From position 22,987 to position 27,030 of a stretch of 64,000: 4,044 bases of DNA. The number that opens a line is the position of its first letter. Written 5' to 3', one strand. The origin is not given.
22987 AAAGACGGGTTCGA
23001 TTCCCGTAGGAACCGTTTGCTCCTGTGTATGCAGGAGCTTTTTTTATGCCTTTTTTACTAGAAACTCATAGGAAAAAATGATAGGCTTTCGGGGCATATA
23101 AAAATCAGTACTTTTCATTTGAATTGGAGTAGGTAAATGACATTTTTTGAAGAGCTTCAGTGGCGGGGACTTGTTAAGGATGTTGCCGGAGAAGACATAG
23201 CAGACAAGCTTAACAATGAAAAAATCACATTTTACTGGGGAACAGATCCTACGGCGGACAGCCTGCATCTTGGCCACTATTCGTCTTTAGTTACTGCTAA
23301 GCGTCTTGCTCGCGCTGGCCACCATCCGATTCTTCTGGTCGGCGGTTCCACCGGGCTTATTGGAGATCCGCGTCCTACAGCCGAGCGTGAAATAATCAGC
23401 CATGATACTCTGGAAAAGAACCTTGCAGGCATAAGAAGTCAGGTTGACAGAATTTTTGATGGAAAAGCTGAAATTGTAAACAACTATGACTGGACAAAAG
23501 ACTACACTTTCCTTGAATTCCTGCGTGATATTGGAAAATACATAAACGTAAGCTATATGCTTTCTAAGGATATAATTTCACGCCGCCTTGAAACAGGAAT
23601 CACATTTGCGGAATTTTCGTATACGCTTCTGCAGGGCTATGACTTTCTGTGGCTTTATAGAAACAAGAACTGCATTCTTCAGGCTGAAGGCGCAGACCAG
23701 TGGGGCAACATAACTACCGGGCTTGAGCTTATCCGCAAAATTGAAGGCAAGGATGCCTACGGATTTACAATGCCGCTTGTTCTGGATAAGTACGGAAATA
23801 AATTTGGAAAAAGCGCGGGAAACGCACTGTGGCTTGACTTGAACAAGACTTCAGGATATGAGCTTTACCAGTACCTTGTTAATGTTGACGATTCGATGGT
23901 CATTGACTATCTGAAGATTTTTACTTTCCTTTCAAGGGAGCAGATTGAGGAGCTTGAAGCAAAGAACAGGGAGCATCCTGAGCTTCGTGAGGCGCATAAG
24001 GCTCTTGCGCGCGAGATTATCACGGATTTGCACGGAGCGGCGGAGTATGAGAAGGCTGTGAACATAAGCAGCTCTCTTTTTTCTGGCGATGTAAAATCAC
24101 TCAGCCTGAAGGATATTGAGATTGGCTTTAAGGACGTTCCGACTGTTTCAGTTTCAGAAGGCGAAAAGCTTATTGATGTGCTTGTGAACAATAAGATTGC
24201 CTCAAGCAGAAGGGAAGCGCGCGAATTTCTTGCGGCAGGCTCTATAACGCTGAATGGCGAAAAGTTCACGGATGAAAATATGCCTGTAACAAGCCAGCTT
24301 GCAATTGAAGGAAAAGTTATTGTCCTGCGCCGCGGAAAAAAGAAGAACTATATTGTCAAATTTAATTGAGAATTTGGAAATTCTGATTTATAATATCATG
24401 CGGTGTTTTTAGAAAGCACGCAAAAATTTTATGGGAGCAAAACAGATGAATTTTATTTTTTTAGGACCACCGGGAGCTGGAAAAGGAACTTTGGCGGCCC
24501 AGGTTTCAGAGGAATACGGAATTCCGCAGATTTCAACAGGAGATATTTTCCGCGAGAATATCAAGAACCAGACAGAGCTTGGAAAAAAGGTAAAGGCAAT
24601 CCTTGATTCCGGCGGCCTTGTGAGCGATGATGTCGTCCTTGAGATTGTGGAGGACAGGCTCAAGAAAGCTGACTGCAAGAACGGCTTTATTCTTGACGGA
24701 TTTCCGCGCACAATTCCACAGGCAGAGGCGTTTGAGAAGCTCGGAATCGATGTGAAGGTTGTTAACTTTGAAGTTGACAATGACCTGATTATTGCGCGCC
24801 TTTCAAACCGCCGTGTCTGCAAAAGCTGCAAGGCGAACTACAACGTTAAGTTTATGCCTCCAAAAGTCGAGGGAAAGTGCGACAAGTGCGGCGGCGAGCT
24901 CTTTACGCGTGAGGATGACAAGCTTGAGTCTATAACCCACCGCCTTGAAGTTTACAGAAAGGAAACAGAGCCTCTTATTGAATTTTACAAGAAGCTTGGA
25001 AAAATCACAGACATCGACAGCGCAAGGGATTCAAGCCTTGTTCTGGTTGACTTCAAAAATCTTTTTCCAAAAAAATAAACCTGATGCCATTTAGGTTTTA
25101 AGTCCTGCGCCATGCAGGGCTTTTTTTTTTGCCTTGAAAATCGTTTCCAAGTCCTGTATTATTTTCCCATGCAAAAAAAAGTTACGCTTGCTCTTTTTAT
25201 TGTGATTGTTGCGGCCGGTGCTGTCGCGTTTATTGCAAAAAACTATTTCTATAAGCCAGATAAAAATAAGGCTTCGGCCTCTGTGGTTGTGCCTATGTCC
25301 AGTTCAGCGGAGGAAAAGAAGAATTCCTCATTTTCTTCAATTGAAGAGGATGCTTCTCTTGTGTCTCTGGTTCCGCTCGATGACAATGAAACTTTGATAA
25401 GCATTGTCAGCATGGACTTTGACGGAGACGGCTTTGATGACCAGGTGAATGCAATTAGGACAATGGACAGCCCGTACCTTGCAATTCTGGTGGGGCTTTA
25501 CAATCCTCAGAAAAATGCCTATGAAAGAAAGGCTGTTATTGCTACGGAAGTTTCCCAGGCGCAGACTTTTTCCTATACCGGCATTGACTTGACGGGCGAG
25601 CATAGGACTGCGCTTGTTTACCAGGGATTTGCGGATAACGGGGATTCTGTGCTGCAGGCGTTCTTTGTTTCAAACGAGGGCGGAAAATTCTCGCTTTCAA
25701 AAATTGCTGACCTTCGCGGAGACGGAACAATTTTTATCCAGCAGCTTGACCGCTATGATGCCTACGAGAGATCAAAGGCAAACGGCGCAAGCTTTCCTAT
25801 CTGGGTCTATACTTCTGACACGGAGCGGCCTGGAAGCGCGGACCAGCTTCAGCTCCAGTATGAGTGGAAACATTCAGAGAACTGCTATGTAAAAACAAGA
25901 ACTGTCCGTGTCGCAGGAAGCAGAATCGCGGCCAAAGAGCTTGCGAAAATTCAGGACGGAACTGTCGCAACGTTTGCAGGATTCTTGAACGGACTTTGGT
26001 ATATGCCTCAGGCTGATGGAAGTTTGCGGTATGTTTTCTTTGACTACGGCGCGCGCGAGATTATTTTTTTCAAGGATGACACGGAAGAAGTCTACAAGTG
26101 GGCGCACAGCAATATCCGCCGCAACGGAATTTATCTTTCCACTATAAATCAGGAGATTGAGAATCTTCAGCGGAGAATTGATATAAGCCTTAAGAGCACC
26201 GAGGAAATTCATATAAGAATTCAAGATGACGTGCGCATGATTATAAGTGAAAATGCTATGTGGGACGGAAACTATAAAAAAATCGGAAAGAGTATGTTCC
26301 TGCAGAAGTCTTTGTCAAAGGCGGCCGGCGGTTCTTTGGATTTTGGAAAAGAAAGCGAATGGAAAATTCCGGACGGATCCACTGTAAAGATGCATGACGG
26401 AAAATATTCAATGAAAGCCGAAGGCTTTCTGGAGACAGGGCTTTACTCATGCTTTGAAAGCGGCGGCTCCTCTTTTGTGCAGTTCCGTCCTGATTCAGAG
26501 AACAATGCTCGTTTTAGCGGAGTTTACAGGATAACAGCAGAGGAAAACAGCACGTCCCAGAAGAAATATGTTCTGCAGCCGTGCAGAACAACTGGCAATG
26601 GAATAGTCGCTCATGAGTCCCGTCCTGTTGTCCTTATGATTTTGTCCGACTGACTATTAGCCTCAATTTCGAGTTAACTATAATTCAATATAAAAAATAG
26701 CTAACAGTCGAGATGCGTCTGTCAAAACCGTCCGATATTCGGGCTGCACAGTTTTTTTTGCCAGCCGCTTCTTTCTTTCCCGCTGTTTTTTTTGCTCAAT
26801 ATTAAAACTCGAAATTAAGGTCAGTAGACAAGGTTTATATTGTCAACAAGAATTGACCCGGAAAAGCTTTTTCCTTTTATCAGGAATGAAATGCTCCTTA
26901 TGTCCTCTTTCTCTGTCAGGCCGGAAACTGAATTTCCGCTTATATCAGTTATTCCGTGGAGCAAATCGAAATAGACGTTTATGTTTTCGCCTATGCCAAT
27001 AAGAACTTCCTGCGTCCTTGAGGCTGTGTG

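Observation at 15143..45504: Dispersed fold-back element family (6 copies in 30 kb) with conserved arms, a conserved core hairpin and swappable centres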

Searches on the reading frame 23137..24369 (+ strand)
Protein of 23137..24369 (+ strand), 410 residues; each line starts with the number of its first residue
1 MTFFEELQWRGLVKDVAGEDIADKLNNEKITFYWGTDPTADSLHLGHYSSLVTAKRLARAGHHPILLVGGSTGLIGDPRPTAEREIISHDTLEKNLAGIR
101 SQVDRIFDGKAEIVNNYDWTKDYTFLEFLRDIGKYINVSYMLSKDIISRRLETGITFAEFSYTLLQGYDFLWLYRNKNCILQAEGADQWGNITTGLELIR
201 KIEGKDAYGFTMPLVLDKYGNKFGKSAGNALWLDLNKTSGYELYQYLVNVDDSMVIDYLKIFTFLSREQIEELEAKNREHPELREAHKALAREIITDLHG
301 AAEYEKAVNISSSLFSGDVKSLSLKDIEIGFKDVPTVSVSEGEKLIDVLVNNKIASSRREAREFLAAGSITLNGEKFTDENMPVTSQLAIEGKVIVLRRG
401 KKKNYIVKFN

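Call 49: find_encoding_contigs(protein=window:23137-24369:+, flank=10000, max_places=10)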
Protein window:23137-24369:+ (410 aa): 23 contigs read that carry it; 10 places shown.
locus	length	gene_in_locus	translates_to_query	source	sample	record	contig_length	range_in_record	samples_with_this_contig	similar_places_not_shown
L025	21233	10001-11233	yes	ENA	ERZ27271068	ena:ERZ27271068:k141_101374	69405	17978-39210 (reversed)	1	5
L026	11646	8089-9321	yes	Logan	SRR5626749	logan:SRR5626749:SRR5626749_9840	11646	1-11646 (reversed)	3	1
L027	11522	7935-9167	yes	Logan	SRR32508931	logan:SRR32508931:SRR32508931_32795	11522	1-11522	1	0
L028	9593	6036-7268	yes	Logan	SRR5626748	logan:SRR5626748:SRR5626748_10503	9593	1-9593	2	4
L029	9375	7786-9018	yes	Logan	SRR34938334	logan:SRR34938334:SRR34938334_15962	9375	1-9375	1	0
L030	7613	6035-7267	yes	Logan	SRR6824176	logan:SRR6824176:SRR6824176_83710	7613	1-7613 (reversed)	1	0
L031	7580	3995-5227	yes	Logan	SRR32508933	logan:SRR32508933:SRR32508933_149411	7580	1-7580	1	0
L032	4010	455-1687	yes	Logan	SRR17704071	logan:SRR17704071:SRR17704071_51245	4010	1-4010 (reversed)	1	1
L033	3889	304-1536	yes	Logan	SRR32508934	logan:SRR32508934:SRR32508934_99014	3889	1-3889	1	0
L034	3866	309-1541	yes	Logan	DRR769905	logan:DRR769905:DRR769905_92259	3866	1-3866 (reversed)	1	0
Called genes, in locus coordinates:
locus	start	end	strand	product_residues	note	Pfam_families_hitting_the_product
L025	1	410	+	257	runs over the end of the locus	PF09084:NMT1 (faint), PF00497:SBP_bac_3, PF10613:Lig_chan-Glu_bd (weak)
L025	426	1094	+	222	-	PF00528:BPD_transp_1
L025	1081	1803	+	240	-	PF02463:SMC_N (weak), PF00005:ABC_tran, PF13304:AAA_21 (weak)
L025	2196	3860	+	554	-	PF27500:TdpA_C (weak)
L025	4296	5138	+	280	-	PF02463:SMC_N, PF00005:ABC_tran, PF13304:AAA_21 (faint)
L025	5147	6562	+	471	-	PF19295:SufBD_N (weak), PF01458:SUFBD_core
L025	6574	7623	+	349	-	PF01458:SUFBD_core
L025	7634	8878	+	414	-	PF00266:Aminotran_5, PF01053:Cys_Met_Meta_PP (faint)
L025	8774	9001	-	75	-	-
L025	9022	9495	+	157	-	PF01592:NifU_N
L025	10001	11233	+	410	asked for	PF00579:tRNA-synt_1b, PF22421:SYY_C-terminal, PF01479:S4 (weak)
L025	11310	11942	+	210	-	PF00406:ADK, PF13207:AAA_17, PF13671:AAA_33 (faint), PF05191:ADK_lid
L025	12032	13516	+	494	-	PF18663:Pallilysin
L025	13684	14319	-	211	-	-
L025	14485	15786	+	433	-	-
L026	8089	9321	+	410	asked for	PF00579:tRNA-synt_1b, PF22421:SYY_C-terminal, PF01479:S4 (weak)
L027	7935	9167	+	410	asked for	PF00579:tRNA-synt_1b, PF22421:SYY_C-terminal, PF01479:S4 (weak)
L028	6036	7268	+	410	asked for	PF00579:tRNA-synt_1b, PF22421:SYY_C-terminal, PF01479:S4 (weak)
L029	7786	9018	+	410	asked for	PF00579:tRNA-synt_1b, PF22421:SYY_C-terminal, PF01479:S4 (weak)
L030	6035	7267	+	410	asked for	PF00579:tRNA-synt_1b, PF22421:SYY_C-terminal, PF01479:S4 (weak)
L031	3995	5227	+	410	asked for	PF00579:tRNA-synt_1b, PF22421:SYY_C-terminal, PF01479:S4 (weak)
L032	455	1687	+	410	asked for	PF00579:tRNA-synt_1b, PF22421:SYY_C-terminal, PF01479:S4 (weak)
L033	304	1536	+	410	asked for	PF00579:tRNA-synt_1b, PF22421:SYY_C-terminal, PF01479:S4 (weak)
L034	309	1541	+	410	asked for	PF00579:tRNA-synt_1b, PF22421:SYY_C-terminal, PF01479:S4 (weak)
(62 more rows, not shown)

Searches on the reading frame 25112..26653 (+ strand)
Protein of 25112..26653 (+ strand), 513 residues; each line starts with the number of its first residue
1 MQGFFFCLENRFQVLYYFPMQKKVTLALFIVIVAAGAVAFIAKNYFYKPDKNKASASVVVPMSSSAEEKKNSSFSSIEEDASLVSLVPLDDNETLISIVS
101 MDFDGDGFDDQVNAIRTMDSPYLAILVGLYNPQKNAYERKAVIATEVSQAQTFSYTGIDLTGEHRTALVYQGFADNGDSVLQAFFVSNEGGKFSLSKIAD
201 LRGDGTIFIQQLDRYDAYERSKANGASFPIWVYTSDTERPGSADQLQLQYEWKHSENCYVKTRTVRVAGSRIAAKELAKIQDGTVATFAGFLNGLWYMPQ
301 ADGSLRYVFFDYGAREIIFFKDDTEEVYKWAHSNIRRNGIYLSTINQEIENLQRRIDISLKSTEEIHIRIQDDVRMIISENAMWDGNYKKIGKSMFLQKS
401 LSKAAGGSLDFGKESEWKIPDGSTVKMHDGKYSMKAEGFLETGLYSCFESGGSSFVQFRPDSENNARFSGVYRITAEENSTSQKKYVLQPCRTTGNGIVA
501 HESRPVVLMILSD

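Call 32: find_homologous_proteins(query=window:25112-26653:+, max_evalue=1e-60)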
Query window:25112-26653:+ (513 aa): 481 proteins with E <= 1e-60 among 8000 candidates; the best 120 are listed.
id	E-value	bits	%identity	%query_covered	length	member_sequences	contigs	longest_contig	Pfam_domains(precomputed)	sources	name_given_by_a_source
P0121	0.0e+0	1087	98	96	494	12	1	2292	PF18663.9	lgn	-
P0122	6.6e-291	983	86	97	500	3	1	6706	PF18663.9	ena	-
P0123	6.3e-287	970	86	96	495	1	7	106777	PF18663.9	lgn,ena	-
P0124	8.3e-287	970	86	97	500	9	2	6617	PF18663.9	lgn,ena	-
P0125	4.5e-281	951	85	96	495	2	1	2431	PF18663.9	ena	-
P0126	1.8e-280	949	84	97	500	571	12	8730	PF18663.9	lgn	-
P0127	2.1e-277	939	83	96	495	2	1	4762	PF18663.9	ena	-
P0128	3.0e-261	886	79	96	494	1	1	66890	PF18663.9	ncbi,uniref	ncbi:pallilysin-related adhesin [Treponema sp.]|uniref:pallilysin-related adhesin n=1 Tax=Treponema 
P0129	6.9e-211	720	84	73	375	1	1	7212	PF18663.9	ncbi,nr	ncbi:MAG: pallilysin-related adhesin, partial [Treponema sp.]|nr:pallilysin-related adhesin [Trepone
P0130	4.2e-208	710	64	98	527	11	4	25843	PF18663.9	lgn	-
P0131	2.1e-205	701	64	95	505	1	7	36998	PF18663.9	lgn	-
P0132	7.2e-202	690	62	95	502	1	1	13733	PF18663.9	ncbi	-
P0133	1.6e-196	672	62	96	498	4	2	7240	PF18663.9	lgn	-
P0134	2.0e-196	672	63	91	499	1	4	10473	PF18663.9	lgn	-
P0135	1.5e-195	669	61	95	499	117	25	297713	PF18663.9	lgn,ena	-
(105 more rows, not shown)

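Call 33: find_encoding_contigs(protein=P0123, flank=10000, max_places=3)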
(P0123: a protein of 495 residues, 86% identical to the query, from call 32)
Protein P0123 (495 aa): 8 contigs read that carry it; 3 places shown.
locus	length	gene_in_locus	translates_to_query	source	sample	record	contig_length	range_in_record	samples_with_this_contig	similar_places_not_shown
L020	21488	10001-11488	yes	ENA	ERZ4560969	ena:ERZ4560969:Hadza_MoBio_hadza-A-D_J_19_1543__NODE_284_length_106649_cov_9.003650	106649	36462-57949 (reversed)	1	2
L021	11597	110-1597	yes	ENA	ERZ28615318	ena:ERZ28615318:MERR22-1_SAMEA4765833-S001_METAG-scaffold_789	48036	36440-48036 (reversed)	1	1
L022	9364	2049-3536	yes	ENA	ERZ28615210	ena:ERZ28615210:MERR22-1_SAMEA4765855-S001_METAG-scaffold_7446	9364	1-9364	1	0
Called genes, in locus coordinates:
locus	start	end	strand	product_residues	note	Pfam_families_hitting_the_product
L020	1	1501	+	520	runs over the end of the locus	PF27500:TdpA_C (weak)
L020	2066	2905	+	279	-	PF02463:SMC_N, PF00005:ABC_tran, PF13304:AAA_21 (faint)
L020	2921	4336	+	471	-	PF19295:SufBD_N (weak), PF01458:SUFBD_core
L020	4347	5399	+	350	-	PF01458:SUFBD_core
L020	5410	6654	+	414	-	PF00266:Aminotran_5, PF01053:Cys_Met_Meta_PP (faint), PF01041:DegT_DnrJ_EryC1 (weak)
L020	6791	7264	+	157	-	PF01592:NifU_N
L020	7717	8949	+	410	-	PF00579:tRNA-synt_1b, PF22421:SYY_C-terminal, PF01479:S4 (weak)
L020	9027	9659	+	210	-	PF00406:ADK, PF13207:AAA_17, PF13671:AAA_33 (faint), PF05191:ADK_lid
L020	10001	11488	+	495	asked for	PF18663:Pallilysin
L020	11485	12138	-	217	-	-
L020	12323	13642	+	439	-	-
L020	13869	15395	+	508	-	-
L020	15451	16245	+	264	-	-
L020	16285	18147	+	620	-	PF00593:TonB_dep_Rec_b-barrel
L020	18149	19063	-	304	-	PF12784:PDDEXK_2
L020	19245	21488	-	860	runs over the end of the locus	PF00270:DEAD, PF00271:Helicase_C, PF04408:WHD_HA2 (weak), PF21010:HA2_C (weak), PF07717:OB_NTP_bind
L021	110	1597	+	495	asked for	PF18663:Pallilysin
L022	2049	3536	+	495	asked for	PF18663:Pallilysin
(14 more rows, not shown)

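Call 34: find_encoding_contigs(protein=P0128, flank=10000, max_places=2)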
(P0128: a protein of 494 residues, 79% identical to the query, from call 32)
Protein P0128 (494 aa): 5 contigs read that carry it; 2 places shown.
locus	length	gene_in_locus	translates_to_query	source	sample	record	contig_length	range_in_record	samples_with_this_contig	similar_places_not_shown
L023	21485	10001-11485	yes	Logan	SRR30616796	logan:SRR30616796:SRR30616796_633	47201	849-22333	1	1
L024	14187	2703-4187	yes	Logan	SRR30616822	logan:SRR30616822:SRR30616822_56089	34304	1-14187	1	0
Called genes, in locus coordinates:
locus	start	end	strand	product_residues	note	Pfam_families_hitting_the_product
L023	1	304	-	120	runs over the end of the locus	PF08378:NERD (weak), PF02021:UPF0102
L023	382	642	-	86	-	PF01312:Bac_export_2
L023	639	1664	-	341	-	-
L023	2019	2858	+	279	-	PF02463:SMC_N (weak), PF00005:ABC_tran, PF13304:AAA_21 (faint)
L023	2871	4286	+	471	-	PF19295:SufBD_N (weak), PF01458:SUFBD_core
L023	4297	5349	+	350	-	PF01458:SUFBD_core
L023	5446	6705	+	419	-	PF00266:Aminotran_5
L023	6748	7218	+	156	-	PF01592:NifU_N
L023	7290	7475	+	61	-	-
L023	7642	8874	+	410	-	PF00579:tRNA-synt_1b, PF22421:SYY_C-terminal, PF01479:S4 (weak)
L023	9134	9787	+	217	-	PF00406:ADK, PF13207:AAA_17, PF05191:ADK_lid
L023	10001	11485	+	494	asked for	PF18663:Pallilysin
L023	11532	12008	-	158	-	-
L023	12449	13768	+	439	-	-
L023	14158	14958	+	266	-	-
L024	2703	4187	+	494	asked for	PF18663:Pallilysin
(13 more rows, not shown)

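Call 76: find_encoding_contigs(protein=P0126, flank=10000, max_places=5)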
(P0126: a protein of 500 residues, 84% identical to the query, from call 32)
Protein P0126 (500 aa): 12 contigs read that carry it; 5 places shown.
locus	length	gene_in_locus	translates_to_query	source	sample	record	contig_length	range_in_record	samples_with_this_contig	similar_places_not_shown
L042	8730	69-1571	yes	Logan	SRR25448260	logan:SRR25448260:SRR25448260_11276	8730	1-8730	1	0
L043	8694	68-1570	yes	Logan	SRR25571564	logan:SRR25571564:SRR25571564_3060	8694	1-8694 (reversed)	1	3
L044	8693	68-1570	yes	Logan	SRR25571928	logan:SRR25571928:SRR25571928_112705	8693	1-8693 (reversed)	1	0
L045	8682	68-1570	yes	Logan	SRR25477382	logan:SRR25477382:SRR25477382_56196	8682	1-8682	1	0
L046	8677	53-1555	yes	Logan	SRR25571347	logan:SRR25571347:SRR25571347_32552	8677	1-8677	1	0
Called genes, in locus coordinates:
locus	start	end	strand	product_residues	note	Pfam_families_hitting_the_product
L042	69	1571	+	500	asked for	PF18663:Pallilysin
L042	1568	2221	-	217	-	-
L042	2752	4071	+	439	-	-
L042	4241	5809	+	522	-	-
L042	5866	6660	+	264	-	-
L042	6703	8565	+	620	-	PF00593:TonB_dep_Rec_b-barrel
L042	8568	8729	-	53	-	?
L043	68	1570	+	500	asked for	PF18663:Pallilysin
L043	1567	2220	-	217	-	-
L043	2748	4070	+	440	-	-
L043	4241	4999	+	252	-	-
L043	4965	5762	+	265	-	-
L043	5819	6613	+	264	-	-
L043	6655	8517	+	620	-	PF00593:TonB_dep_Rec_b-barrel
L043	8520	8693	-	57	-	?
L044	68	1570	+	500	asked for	PF18663:Pallilysin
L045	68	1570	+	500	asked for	PF18663:Pallilysin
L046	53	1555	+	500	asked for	PF18663:Pallilysin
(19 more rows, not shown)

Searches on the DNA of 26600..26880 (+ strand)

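Call 39: search_rna_families(source=window, start=26600, end=26880, threshold=evalue, max_evalue=10)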
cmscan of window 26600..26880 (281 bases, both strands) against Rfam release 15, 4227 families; matches with E-value up to 10: 4.
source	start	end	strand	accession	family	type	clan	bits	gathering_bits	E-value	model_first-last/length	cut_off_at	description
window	26690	26805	-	RF02074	STnc240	Gene; sRNA;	-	16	55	8.6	1-77/77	no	Enterobacterial sRNA STnc240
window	26697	26779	-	RF03164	NiCo-AnGGAG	Cis-reg; riboswitch;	CL00122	15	64.5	1.4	1-89/89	no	NiCo-AnGGAG riboswitch aptamer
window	26644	26815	+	RF02881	MH_s25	Gene; sRNA;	-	12.3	114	5.6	1-207/207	no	Mesorhizobail RNA 25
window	26819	26836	-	RF01514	Afu_513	Gene; snRNA; snoRNA; CD-box;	-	9.7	48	7.9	86-103/103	no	A. fumigatus snoRNA Afu_513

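Call 63: search_dna_similar(query=window:26657-26822:+, collection=plasmids, mode=distant, max_evalue=0.01)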
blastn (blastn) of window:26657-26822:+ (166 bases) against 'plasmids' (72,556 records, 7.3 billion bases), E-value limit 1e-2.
No match.

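Call 64: search_dna_similar(query=window:26657-26822:+, collection=phages, mode=distant, max_evalue=0.01)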
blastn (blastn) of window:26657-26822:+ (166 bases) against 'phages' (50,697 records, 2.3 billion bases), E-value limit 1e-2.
No match.
